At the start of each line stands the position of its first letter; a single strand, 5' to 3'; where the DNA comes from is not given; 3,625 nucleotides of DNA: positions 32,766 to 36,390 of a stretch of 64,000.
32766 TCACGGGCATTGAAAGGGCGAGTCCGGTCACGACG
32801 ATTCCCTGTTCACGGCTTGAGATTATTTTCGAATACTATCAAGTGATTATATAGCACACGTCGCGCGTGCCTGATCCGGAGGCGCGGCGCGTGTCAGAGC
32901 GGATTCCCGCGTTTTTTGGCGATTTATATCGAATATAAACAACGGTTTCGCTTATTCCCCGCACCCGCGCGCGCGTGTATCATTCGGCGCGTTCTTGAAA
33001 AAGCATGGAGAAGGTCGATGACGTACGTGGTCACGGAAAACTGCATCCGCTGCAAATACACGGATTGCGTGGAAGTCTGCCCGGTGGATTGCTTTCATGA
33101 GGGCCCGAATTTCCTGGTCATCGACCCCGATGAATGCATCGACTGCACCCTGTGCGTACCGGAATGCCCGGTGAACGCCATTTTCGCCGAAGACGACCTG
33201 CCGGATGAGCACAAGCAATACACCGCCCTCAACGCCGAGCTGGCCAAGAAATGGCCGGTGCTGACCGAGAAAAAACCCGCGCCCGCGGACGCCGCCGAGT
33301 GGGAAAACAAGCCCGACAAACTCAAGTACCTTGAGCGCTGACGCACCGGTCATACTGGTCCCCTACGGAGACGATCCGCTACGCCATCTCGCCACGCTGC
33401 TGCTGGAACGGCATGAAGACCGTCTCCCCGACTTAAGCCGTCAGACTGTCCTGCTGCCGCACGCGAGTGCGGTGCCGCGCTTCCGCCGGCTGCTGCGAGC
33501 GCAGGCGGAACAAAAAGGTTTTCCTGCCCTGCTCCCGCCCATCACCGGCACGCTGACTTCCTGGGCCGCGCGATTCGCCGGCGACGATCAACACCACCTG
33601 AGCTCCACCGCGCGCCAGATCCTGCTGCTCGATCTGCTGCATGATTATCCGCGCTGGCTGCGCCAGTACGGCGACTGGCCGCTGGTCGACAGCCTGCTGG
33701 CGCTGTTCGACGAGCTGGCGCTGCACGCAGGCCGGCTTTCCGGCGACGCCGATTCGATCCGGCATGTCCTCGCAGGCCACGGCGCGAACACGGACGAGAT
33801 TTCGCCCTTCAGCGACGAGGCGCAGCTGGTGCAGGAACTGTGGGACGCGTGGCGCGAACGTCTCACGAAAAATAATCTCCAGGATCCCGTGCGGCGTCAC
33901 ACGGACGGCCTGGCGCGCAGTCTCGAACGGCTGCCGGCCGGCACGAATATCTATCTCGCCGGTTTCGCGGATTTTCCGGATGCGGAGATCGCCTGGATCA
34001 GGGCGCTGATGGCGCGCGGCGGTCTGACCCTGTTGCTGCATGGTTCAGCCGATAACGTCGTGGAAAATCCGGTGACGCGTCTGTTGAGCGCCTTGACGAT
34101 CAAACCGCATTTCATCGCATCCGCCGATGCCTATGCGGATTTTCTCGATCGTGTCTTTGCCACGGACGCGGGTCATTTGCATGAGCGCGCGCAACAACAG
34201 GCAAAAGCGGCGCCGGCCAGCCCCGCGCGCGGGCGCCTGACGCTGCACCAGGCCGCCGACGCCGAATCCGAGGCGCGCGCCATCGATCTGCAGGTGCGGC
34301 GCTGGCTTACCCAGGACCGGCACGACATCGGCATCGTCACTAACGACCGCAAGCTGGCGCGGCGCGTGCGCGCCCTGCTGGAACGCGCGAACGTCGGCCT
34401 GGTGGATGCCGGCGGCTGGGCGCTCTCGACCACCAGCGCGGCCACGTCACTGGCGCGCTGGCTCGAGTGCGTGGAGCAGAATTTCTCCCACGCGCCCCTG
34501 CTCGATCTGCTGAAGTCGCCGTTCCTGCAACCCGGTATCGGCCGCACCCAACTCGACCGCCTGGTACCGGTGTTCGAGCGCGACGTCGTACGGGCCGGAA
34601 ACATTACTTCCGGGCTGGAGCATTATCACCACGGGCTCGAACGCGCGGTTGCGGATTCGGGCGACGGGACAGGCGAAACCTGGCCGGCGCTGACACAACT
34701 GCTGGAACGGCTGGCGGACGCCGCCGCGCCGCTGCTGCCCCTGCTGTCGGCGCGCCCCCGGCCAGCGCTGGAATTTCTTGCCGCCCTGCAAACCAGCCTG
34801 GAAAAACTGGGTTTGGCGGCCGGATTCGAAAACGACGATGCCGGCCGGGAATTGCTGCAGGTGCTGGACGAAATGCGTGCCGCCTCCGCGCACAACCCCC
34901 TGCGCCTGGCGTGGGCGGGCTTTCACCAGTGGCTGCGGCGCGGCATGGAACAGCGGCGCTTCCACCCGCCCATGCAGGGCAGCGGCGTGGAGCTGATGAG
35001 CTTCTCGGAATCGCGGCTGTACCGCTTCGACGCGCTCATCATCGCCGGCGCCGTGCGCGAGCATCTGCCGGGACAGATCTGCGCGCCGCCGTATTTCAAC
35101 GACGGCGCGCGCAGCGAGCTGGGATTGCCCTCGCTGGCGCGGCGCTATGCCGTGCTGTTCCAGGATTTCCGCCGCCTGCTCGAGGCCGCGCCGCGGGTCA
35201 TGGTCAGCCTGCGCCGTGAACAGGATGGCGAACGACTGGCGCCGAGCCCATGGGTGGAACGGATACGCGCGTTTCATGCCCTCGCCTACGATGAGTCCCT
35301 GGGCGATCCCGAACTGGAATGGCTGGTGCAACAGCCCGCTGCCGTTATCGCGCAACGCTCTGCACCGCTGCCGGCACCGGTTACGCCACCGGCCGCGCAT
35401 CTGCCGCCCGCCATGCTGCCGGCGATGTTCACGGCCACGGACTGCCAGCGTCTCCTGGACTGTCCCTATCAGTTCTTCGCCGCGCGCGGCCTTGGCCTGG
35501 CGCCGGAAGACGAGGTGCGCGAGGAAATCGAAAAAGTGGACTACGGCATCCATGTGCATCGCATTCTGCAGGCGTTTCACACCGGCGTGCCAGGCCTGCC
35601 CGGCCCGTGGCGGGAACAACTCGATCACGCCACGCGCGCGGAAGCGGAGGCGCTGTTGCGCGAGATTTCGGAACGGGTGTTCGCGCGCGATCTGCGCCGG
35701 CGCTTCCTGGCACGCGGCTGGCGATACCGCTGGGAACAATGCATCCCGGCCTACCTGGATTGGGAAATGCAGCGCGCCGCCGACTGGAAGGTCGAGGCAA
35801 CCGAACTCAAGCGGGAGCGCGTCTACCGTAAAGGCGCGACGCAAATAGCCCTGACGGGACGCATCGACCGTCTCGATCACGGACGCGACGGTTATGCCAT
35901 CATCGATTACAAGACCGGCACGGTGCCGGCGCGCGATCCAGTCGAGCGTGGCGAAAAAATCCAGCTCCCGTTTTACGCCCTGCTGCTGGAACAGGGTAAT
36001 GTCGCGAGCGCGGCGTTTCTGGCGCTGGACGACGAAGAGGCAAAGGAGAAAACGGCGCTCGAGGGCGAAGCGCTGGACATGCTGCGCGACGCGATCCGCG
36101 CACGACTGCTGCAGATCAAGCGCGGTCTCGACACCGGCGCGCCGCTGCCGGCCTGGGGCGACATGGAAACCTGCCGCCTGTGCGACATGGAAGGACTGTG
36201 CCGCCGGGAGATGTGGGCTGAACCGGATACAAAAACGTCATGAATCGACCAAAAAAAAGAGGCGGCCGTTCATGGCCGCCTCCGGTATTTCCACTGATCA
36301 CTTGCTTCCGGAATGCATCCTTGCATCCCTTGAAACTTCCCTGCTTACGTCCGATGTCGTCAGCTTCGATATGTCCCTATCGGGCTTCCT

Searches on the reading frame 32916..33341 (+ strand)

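Call 54: search_protein_families(library=pfam, proteins=[window:32916-33341:+], max_evalue=0.00001)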
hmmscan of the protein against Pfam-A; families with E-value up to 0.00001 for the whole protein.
window:32916-33341:+ (141 aa): 9 families
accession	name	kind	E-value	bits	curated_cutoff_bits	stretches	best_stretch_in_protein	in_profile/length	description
PF11953.13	DUF3470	-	2.7e-18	66.1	23.2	1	101-141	2-42/42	Domain of unknown function (DUF3470)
PF00037.32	Fer4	-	2e-09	37.3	21.1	1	68-89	2-23/24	4Fe-4S binding domain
PF14697.11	Fer4_21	-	6.3e-09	36.3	35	0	69-89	3-26/59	4Fe-4S dicluster domain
PF12797.12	Fer4_2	-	1.1e-08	34.9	24.5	0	68-86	4-22/22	4Fe-4S binding domain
PF12837.12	Fer4_6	-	6.6e-08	32.6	25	0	68-89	3-24/24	4Fe-4S binding domain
PF13237.11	Fer4_10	-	6.8e-08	32.8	25.5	0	67-96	2-22/53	4Fe-4S dicluster domain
PF13484.11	Fer4_16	-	4.7e-07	30.9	30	0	73-110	1-38/66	4Fe-4S double cluster binding domain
PF13183.11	Fer4_8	-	1.4e-06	29.2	27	0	72-104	3-35/68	4Fe-4S dicluster domain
PF12838.12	Fer4_7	-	2e-06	28.6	27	0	42-88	1-52/52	4Fe-4S dicluster domain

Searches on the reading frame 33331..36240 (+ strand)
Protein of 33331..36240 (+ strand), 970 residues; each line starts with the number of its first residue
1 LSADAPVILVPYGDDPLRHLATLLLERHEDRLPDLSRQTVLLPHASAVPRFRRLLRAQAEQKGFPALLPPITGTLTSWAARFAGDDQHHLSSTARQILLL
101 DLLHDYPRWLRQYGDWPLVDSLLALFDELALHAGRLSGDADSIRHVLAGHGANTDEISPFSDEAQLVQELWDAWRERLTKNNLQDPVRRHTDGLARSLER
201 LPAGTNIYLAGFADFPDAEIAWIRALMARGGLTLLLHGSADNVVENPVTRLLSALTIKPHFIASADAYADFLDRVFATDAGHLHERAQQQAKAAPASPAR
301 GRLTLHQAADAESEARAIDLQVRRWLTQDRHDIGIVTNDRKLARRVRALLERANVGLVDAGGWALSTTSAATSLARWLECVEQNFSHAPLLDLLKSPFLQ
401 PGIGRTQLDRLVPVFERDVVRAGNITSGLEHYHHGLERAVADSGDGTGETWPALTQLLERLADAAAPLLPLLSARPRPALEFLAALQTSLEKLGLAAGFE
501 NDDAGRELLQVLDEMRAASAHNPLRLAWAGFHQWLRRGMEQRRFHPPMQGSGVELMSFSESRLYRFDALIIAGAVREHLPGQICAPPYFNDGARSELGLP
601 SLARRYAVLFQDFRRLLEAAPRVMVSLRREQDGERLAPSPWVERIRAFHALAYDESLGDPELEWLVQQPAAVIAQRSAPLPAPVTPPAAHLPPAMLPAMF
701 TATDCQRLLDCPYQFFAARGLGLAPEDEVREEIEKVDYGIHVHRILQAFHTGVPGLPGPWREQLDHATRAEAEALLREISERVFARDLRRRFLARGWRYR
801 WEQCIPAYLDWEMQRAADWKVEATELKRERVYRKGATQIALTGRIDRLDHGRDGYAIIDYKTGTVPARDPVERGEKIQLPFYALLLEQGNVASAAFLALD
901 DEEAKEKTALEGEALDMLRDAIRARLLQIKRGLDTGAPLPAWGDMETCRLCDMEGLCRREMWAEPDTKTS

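Call 11: search_protein_families(library=ncbifam, proteins=[window:33331-36240:+])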
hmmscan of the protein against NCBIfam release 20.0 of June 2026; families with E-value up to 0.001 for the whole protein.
window:33331-36240:+ (970 aa): 5 families
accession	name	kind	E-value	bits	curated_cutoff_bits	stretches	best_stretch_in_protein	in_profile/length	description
TIGR02786.1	addB_alphas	equivalog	3.5e-64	217.4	486.5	1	286-891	329-932/1024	double-strand break repair protein AddB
TIGR03623.1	TIGR03623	subfamily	3.1e-29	101.8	299.6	1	154-912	110-809/876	probable DNA repair protein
NF049935.1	cas4g_cas1g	exception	1.2e-05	24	560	1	824-957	58-189/546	CRISPR-associated endonuclease Cas4g/Cas1g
TIGR02773.1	addB_Gpos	equivalog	6.3e-05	20.8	903.7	0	708-864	792-961/1159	helicase-exonuclease AddAB subunit AddB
TIGR00372.1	cas4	equivalog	0.00011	22.1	65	1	829-957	57-178/180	CRISPR-associated protein Cas4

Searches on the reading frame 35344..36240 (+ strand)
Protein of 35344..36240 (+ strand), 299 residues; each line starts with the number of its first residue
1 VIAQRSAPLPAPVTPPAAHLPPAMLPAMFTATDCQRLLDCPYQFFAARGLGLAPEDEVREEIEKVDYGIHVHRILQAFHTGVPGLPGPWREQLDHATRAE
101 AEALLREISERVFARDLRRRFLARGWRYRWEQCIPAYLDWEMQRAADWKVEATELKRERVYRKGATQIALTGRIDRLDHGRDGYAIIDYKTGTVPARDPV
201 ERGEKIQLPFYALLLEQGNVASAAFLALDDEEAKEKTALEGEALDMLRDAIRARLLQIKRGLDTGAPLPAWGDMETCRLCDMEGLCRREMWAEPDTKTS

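Call 10: find_related_loci(query=window:35344-36240:+, collection=genome_contigs, flank=3000)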
Query window:35344-36240:+ (299 aa) in genome_contigs; peptide patterns used: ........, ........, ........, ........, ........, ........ (x = any residue, [..] = any of these).
204 stretches matched a pattern; 9 encode a relative of the query (tblastn E <= 1e-3); 9 distinct loci.
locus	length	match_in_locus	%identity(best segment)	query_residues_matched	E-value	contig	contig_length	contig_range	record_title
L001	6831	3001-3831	78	23-299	7e-145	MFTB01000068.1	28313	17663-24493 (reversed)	MAG: Candidatus Muproteobacteria bacterium RIFCSPHIGHO2_12_FULL_60_33 rifcsphigho2_12_scaffold_2963, whole genome shotgu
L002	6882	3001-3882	70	1-294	3e-142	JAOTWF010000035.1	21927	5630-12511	MAG: Gammaproteobacteria bacterium isolate 13_May_SF_Bin71 13_May_SF_Bin71_scaffold_1590_c1, whole genome shotgun sequen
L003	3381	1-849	68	12-294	4e-142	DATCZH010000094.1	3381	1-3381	MAG TPA_asm: Sulfuricaulis sp. isolate SMAG_U65 k141_1021152, whole genome shotgun sequence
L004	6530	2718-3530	55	20-291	2e-94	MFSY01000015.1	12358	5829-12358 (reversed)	MAG: Candidatus Muproteobacteria bacterium RIFCSPHIGHO2_01_FULL_65_16 rifcsphigho2_01_scaffold_12766, whole genome shotg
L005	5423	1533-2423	36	2-292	6e-62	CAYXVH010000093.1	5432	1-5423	MAG TPA_asm: uncultured Thiotrichales bacterium isolate binchicken_co231_196 genome assembly, contig: k141_4171051, whol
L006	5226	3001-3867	36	8-291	2e-61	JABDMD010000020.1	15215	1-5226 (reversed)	MAG: Gammaproteobacteria bacterium isolate SS_bin_92 k127_2109583, whole genome shotgun sequence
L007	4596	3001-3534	30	29-218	1e-18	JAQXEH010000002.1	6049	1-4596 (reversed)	MAG: Hellea sp. isolate cluster4_bin.87 k119_640660, whole genome shotgun sequence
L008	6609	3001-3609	29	12-225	9e-18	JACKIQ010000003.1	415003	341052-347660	MAG: Rhodospirillales bacterium isolate HK-STAS-PROT-15 HK-STAS-PROT-15_3, whole genome shotgun sequence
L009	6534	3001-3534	30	29-218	6e-17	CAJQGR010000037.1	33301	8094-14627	MAG: uncultured Hellea sp. isolate 0.2_20180319_Bin_203_sub_1 genome assembly, contig: c_000000001282, whole genome shot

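Call 30: find_related_loci(query=A2, collection=metagenome_contigs, flank=1500)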
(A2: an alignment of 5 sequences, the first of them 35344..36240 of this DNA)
Query A2 (299 aa) in metagenome_contigs; peptide patterns used: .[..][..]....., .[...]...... (x = any residue, [..] = any of these).
337 stretches matched a pattern; 164 encode a relative of the query (tblastn E <= 1e-3); the best 80 are kept; 80 distinct loci.
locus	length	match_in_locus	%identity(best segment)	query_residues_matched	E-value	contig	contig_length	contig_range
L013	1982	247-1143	82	1-299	1e-170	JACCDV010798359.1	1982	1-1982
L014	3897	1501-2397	85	1-299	7e-154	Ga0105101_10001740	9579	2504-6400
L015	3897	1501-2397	84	1-299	5e-153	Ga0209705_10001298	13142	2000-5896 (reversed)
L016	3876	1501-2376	72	2-293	2e-148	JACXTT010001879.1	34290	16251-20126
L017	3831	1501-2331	78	23-299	2e-144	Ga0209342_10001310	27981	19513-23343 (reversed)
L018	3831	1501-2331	78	23-299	2e-144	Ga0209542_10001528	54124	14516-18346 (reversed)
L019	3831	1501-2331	78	23-299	2e-144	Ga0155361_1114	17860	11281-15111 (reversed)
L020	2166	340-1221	70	1-294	1e-150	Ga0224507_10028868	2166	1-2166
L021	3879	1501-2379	61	1-293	2e-123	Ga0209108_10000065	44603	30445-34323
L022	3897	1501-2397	59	1-299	3e-121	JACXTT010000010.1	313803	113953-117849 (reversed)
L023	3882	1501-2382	61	1-294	4e-121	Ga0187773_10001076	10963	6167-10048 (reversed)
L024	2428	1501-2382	61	1-294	4e-123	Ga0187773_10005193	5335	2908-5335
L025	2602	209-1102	60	1-298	3e-122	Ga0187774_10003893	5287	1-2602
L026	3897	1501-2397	61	1-299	8e-119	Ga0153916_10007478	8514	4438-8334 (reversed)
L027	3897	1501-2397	61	1-299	1e-118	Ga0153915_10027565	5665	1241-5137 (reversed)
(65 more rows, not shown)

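Call 64: find_related_loci(query=A2, collection=genome_contigs, flank=1500)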
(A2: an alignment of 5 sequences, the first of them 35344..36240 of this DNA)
Query A2 (299 aa) in genome_contigs; peptide patterns used: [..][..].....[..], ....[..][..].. (x = any residue, [..] = any of these).
248 stretches matched a pattern; 171 encode a relative of the query (tblastn E <= 1e-3); the best 80 are kept; 80 distinct loci.
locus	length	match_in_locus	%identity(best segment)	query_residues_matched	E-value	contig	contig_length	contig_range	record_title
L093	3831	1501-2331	78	23-299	2e-144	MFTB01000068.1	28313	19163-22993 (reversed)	MAG: Candidatus Muproteobacteria bacterium RIFCSPHIGHO2_12_FULL_60_33 rifcsphigho2_12_scaffold_2963, whole genome shotgu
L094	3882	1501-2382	70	1-294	1e-141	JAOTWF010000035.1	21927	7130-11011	MAG: Gammaproteobacteria bacterium isolate 13_May_SF_Bin71 13_May_SF_Bin71_scaffold_1590_c1, whole genome shotgun sequen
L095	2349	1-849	68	12-294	3e-141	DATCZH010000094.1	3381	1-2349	MAG TPA_asm: Sulfuricaulis sp. isolate SMAG_U65 k141_1021152, whole genome shotgun sequence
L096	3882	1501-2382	61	1-294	4e-121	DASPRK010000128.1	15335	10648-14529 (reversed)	MAG TPA_asm: Candidatus Methylomirabilis sp. isolate SMAG_U12223 k141_1360736, whole genome shotgun sequence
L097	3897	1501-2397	60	1-299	2e-120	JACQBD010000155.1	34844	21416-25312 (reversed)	MAG: Gammaproteobacteria bacterium isolate NC_groundwater_933_Pr1_S-0.2um_54_18 Montesol18-Sp2_coassembly_scaffold_99396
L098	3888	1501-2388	59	2-299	2e-116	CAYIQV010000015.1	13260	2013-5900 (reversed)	MAG TPA_asm: uncultured Acidiferrobacteraceae bacterium isolate ERP119705_co26_12 genome assembly, contig: NODE_1924_len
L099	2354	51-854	62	28-295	2e-114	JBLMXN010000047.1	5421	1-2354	MAG: Bacteroidota bacterium isolate MAG255 PRJNA957066_bin36_renamed_46, whole genome shotgun sequence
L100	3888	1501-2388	59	2-298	1e-110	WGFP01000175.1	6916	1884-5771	MAG: Acidiferrobacterales bacterium isolate S146_88 k151_650046, whole genome shotgun sequence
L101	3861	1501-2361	52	7-294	7e-100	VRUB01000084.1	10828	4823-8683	MAG: Nitrospira sp. isolate MohnsGC08_bin011 NODE_89_length_10828_cov_8.701795, whole genome shotgun sequence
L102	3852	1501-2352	54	7-291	6e-99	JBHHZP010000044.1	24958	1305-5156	MAG: Acidiferrobacterales bacterium isolate Maj_1_bin.19 NODE_822_length_24958_cov_8.849697, whole genome shotgun sequen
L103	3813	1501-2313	55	20-291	1e-93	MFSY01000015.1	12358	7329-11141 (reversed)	MAG: Candidatus Muproteobacteria bacterium RIFCSPHIGHO2_01_FULL_65_16 rifcsphigho2_01_scaffold_12766, whole genome shotg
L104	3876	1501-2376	51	2-293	3e-88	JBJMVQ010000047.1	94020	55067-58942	MAG: Sulfurifustis sp. isolate 12C18O_168h_50_P09_coass_bin_11 k141_3969106, whole genome shotgun sequence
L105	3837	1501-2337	52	8-293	6e-88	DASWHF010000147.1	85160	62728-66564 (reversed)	MAG TPA_asm: Acidiferrobacterales bacterium isolate SMAG_U2835 k141_1413811, whole genome shotgun sequence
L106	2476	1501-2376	47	1-293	1e-87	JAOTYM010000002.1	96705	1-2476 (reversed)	MAG: Gammaproteobacteria bacterium isolate 21_Jan_SF_Bin47 21_Jan_SF_Bin47_scaffold_99_c1, whole genome shotgun sequence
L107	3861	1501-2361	52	6-293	6e-87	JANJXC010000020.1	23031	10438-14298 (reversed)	MAG: Gammaproteobacteria bacterium isolate RS263_metabat.bin.44 RS263_k141_458745, whole genome shotgun sequence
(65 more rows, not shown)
